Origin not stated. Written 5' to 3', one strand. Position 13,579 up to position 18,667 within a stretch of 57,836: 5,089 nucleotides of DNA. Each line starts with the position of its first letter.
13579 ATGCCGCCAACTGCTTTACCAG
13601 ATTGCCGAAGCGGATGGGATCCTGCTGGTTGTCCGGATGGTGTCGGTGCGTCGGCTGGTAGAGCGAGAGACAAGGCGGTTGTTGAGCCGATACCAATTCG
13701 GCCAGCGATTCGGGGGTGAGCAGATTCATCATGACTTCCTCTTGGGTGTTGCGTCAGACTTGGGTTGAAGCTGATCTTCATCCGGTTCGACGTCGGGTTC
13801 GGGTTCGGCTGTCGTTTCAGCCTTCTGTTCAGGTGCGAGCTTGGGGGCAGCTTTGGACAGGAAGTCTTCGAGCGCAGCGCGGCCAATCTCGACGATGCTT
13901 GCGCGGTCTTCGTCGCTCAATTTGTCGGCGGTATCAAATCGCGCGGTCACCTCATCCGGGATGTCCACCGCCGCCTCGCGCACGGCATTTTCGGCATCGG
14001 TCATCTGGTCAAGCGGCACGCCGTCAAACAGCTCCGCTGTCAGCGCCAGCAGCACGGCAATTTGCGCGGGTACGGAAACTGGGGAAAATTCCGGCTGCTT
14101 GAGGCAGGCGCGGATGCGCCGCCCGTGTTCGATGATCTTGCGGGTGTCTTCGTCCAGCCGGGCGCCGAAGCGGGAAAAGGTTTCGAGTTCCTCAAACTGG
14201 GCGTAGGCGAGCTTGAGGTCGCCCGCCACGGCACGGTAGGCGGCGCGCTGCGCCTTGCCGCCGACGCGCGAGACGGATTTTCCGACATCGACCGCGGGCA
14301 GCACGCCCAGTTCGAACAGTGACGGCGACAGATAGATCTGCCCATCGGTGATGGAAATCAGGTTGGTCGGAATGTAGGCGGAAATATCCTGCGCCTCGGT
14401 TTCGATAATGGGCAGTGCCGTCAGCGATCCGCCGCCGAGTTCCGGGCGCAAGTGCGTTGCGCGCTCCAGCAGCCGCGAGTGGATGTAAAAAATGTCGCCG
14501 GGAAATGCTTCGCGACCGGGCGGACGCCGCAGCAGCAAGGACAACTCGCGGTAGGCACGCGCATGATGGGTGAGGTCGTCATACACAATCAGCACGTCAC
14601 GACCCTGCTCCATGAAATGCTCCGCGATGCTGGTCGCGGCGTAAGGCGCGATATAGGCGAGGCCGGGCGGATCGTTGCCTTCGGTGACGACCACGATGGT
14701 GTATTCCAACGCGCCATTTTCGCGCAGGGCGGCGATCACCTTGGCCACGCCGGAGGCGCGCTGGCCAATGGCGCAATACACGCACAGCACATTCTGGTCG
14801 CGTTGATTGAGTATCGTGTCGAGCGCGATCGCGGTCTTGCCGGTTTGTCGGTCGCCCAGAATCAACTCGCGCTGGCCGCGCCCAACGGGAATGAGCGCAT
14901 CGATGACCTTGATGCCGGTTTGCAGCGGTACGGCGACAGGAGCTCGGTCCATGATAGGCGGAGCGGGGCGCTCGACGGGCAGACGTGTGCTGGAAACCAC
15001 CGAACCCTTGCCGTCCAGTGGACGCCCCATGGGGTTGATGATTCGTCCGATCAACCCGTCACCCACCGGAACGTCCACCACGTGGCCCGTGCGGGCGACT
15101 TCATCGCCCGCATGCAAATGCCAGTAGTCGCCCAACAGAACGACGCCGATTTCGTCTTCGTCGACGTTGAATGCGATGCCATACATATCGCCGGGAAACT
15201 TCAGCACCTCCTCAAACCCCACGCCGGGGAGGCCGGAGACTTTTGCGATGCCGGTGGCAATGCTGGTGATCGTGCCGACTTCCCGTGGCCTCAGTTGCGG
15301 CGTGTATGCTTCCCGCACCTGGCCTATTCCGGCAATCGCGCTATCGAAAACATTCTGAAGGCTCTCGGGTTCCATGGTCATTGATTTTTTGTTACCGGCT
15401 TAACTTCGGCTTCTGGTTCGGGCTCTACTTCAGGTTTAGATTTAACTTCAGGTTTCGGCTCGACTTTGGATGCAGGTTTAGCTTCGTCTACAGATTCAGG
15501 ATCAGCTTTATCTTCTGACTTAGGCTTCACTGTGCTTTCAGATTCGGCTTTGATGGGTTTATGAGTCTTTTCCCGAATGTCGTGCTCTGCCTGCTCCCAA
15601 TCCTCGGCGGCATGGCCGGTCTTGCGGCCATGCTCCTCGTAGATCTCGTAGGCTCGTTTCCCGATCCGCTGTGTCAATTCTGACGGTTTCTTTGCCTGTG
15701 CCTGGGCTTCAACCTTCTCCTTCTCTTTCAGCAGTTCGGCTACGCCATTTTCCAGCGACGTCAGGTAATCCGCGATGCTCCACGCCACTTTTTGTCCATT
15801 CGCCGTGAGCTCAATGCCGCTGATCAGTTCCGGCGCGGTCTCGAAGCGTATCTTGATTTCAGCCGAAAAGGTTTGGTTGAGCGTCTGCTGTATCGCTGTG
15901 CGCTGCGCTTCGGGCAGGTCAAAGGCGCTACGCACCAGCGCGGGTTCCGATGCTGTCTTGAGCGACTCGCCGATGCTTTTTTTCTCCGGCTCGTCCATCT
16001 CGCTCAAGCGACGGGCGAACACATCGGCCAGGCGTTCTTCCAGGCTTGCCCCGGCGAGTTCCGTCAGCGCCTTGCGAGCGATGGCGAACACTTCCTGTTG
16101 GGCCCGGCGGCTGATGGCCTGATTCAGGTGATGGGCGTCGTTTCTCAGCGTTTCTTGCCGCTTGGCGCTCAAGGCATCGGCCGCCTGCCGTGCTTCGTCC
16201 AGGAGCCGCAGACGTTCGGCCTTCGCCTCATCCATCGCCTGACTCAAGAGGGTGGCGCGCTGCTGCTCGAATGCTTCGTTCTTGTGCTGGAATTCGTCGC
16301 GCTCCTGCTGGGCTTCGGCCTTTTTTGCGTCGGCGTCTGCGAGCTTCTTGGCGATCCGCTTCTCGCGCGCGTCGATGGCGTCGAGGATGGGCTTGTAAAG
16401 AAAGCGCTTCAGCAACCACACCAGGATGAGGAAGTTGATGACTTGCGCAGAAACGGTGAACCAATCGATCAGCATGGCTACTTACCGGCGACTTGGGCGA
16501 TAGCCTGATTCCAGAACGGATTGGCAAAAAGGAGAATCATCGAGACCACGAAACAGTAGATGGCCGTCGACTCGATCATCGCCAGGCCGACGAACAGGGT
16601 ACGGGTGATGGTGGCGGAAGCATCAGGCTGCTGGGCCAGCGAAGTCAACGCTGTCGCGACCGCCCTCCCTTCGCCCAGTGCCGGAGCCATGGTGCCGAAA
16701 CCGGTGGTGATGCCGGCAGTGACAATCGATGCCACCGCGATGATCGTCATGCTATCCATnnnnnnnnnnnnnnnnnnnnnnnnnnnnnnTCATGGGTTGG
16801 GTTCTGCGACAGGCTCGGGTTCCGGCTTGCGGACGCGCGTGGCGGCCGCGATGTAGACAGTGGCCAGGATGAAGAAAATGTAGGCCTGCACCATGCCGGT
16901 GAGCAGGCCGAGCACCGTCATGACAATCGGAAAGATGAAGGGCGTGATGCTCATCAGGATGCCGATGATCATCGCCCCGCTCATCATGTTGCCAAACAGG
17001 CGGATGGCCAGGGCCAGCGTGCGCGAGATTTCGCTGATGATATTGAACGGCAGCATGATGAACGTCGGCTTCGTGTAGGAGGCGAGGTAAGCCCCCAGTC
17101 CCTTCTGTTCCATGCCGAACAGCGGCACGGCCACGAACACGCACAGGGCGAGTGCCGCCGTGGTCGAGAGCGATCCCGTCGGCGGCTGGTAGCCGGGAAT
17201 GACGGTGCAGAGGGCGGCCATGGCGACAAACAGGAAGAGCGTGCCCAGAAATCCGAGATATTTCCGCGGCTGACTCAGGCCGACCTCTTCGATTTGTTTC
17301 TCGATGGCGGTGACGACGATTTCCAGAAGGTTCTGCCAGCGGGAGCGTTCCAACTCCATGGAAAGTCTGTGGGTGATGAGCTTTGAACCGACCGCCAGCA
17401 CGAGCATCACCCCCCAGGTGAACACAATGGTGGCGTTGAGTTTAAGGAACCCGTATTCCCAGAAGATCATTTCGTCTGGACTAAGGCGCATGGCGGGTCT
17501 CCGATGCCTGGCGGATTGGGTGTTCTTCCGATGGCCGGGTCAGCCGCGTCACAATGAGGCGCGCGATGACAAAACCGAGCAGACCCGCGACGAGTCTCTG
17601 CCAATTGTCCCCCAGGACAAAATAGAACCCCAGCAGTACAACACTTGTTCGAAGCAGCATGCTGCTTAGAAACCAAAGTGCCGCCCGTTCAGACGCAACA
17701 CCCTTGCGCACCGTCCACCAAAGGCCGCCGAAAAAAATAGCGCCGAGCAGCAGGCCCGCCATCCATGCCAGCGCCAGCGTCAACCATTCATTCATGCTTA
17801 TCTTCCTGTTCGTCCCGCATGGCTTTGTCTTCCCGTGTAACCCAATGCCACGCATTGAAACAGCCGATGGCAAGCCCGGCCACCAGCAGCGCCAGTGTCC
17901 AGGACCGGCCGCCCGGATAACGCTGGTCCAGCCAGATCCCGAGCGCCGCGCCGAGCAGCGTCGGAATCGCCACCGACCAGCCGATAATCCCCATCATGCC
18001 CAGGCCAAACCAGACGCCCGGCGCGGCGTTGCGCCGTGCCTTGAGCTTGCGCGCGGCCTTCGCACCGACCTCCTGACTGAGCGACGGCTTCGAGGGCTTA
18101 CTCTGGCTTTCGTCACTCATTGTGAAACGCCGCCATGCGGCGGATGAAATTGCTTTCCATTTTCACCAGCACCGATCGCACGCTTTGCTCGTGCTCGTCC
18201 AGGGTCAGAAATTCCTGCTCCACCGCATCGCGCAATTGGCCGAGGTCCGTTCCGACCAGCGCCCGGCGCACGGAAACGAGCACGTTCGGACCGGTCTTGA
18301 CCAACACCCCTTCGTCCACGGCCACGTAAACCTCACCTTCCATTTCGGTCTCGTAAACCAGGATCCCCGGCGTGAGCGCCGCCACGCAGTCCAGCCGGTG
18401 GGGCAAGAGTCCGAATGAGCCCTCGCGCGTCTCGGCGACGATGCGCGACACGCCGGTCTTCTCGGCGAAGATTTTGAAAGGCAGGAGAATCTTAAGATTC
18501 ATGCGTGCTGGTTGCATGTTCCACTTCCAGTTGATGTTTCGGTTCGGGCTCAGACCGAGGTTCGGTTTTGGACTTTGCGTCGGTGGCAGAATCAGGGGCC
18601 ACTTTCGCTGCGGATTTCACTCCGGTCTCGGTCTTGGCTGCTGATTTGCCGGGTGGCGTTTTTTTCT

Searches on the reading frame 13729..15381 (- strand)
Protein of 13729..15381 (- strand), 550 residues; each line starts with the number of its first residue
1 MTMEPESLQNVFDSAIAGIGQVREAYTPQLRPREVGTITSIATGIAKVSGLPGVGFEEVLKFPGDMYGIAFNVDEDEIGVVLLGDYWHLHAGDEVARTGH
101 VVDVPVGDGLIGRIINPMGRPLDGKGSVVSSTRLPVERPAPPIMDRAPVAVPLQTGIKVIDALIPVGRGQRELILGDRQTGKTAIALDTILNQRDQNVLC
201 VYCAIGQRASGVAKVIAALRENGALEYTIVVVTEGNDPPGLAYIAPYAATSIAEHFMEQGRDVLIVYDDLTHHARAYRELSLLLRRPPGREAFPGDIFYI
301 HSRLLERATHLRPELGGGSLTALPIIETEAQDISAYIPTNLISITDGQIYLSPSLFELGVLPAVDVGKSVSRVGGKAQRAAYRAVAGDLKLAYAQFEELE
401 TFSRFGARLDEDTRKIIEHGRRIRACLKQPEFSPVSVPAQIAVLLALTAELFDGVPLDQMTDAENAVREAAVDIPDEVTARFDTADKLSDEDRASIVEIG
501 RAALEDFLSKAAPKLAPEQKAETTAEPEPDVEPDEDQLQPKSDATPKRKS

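Call 3: search_protein_families(library=pfam, proteins=[window:13729-15381:-])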
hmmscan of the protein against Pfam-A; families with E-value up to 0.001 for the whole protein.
window:13729-15381:- (550 aa): 3 families
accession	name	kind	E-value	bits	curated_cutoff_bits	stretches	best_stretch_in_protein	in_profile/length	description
PF00006.31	ATP-synt_ab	-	9.3e-82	274.2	29.5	1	156-371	1-213/213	ATP synthase alpha/beta family, nucleotide-binding domain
PF00306.32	ATP-synt_ab_C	-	6.5e-33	114.2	27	1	378-499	1-122/126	ATP synthase alpha/beta chain, C terminal domain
PF02874.29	ATP-synt_ab_N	-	6.6e-05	23.8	20.9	1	34-99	4-69/69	ATP synthase alpha/beta family, beta-barrel domain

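Call 70: search_protein_families(library=ncbifam, proteins=[window:13729-15381:-])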
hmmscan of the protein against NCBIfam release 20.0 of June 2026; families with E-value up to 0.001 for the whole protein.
window:13729-15381:- (550 aa): 35 families (the best 25 are shown)
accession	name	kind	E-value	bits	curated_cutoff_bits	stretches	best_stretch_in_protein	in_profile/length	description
TIGR03324.1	alt_F1F0_F1_al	exception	7.6e-281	932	750.5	1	9-503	2-496/497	alternate F1F0 ATPase, F1 subunit alpha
NF009884.0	PRK13343.1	equivalog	2.7e-223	742.2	554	1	14-509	9-504/507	F0F1 ATP synthase subunit alpha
TIGR00962.1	atpA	equivalog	6.6e-194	645.3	484.45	1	24-496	16-490/503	F0F1 ATP synthase subunit alpha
NF045863.1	glide_MMOB1660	exception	8.4e-128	427.5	600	1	38-448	3-418/515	MMOB1660 family gliding motility ATPase complex subunit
NF005523.0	PRK07165.1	equivalog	1.6e-93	314.1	414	1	83-441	54-412/509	ATP F0F1 synthase subunit alpha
NF045936.2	MSC_0619_alpha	exception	1e-86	291.6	520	1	137-508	109-472/505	MSC_0619 family F1-like ATPase alpha subunit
TIGR02546.1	III_secr_ATP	equivalog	6.9e-64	216.1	604.75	1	73-445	48-419/423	type III secretion system ATPase SctN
TIGR03496.1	FliI_clade1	equivalog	4.3e-62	210.2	619.1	1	70-442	38-409/414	flagellar protein export ATPase FliI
NF005391.0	PRK06936.1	equivalog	1.4e-57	195.5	657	1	76-444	69-434/439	type III secretion system ATPase SctN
TIGR01026.1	fliI_yscN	subfamily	2.1e-57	194.8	379.5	1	73-435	67-426/440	FliI/YscN family ATPase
TIGR03498.1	FliI_clade3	equivalog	1.2e-53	182.3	587.45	1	72-436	42-406/418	flagellar protein export ATPase FliI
NF005295.0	PRK06820.1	equivalog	6e-53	180.4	690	1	33-429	28-420/440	EscN/YscN/HrcN family type III secretion system ATPase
TIGR03497.1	FliI_clade2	equivalog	2.8e-51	174.8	629.8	1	75-430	43-395/413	flagellar protein export ATPase FliI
NF006575.0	PRK09099.1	subfamily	3.5e-49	167.8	706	1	88-433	84-426/443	type III secretion system ATPase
NF006012.0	PRK08149.1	equivalog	1.9e-48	165.5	594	1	82-429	63-411/431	type III secretion system ATPase SctN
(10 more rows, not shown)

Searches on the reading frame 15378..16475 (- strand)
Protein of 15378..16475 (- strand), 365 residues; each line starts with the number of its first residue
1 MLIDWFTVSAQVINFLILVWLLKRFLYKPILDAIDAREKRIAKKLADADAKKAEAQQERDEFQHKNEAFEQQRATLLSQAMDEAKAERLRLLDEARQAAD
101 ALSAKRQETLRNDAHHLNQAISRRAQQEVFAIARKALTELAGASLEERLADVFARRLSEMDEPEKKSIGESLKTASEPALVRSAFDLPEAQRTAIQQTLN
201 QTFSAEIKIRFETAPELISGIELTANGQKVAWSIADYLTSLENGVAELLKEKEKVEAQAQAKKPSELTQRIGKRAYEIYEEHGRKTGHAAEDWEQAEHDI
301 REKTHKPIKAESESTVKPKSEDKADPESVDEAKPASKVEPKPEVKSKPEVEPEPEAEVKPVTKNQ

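Call 4: search_protein_families(library=pfam, proteins=[window:15378-16475:-])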
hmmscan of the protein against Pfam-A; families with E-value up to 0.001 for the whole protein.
window:15378-16475:- (365 aa): 3 families
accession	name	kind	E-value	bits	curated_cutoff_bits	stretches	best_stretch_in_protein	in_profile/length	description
PF00430.23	ATP-synt_B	-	2.1e-11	44.5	28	1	8-137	2-131/132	ATP synthase B/B' CF(0)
PF11154.13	DUF2934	-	3.8e-08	33.3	22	1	266-300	1-35/37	Protein of unknown function (DUF2934)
PF00213.23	OSCP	-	2.2e-07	31.6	22.3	1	178-243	104-170/172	ATP synthase delta (OSCP) subunit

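Call 70: search_protein_families(library=ncbifam, proteins=[window:15378-16475:-])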
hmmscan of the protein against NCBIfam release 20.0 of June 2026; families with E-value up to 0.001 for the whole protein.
window:15378-16475:- (365 aa): 21 families
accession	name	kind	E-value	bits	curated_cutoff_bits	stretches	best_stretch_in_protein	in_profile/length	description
TIGR03321.1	alt_F1F0_F0_B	exception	3.1e-102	341.6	224.7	1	1-245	1-245/246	alternate F1F0 ATPase, F0 subunit B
NF011044.0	PRK14474.1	equivalog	1.6e-69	234.2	339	1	1-254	1-255/258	F0F1 ATP synthase subunit B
NF009992.0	PRK13461.1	equivalog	8.5e-14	51.4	127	1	1-140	1-140/159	F0F1 ATP synthase subunit B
NF011043.0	PRK14473.1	equivalog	8.7e-14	51.8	168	1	3-137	6-140/164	F0F1 ATP synthase subunit B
NF009987.0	PRK13453.1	equivalog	6.5e-13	48.8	172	1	3-137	16-150/173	F0F1 ATP synthase subunit B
TIGR01144.1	ATP_synt_b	equivalog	4.3e-12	46.1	65.5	1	11-121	1-111/147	F0F1 ATP synthase subunit B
NF004411.0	PRK05759.1-2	equivalog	1e-10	41.9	131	1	6-135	5-130/156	F0F1 ATP synthase subunit B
NF006293.0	PRK08476.1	equivalog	9.2e-10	38.9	118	1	10-122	12-124/141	F0F1 ATP synthase subunit B'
NF004413.0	PRK05759.1-4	equivalog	4.7e-09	36.5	197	1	7-128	6-119/156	F0F1 ATP synthase subunit B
NF011041.0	PRK14471.1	equivalog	5.9e-09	36.1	200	1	10-131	13-119/164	F0F1 ATP synthase subunit B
NF005607.0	PRK07353.1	equivalog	6.6e-08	32.5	131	1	7-140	22-151/155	F0F1 ATP synthase subunit B'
NF004402.0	PRK05758.2-2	equivalog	5.2e-07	29.9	115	1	179-243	111-175/179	F0F1 ATP synthase subunit delta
NF009961.0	PRK13428.1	equivalog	5.2e-07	29.2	328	0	179-241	377-439/445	F0F1 ATP synthase subunit B/delta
NF004412.0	PRK05759.1-3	equivalog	3.8e-06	26.9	156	1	8-161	30-181/185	F0F1 ATP synthase subunit B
NF006611.0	PRK09173.1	equivalog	1.1e-05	25.5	195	1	12-109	11-102/159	F0F1 ATP synthase subunit B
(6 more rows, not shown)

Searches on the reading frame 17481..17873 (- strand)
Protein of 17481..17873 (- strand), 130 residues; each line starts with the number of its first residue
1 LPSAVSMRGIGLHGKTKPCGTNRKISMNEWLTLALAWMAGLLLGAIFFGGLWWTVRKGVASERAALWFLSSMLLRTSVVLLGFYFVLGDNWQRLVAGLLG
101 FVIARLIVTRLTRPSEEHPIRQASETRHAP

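Call 4: search_protein_families(library=pfam, proteins=[window:17481-17873:-])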
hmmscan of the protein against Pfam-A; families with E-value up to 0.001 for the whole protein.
window:17481-17873:- (130 aa): 1 family
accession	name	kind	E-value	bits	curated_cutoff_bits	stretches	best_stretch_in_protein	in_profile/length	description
PF12966.13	AtpR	-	2.1e-29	102.2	26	1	31-114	1-84/86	N-ATPase, AtpR subunit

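Call 70: search_protein_families(library=ncbifam, proteins=[window:17481-17795:-])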
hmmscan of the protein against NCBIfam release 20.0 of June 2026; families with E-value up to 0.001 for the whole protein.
window:17481-17795:- (104 aa): 1 family
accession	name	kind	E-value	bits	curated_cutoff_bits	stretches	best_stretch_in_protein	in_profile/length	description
TIGR03165.1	F1F0_chp_2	hypoth_equivalog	2.5e-29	101.5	55.5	1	6-87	2-83/83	F1/F0 ATPase, Methanosarcina type, subunit 2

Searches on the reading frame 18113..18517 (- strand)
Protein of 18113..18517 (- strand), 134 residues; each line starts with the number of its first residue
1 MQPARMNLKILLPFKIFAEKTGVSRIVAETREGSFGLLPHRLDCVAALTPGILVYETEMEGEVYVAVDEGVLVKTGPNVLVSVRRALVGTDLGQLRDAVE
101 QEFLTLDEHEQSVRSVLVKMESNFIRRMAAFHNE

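Call 4: search_protein_families(library=pfam, proteins=[window:18113-18517:-])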
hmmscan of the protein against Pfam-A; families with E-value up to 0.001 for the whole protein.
window:18113-18517:- (134 aa): 1 family
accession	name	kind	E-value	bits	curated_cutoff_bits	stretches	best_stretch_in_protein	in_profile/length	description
PF02823.21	ATP-synt_DE_N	-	7.4e-17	61.6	27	1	6-86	1-80/80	ATP synthase, Delta/Epsilon chain, beta-sandwich domain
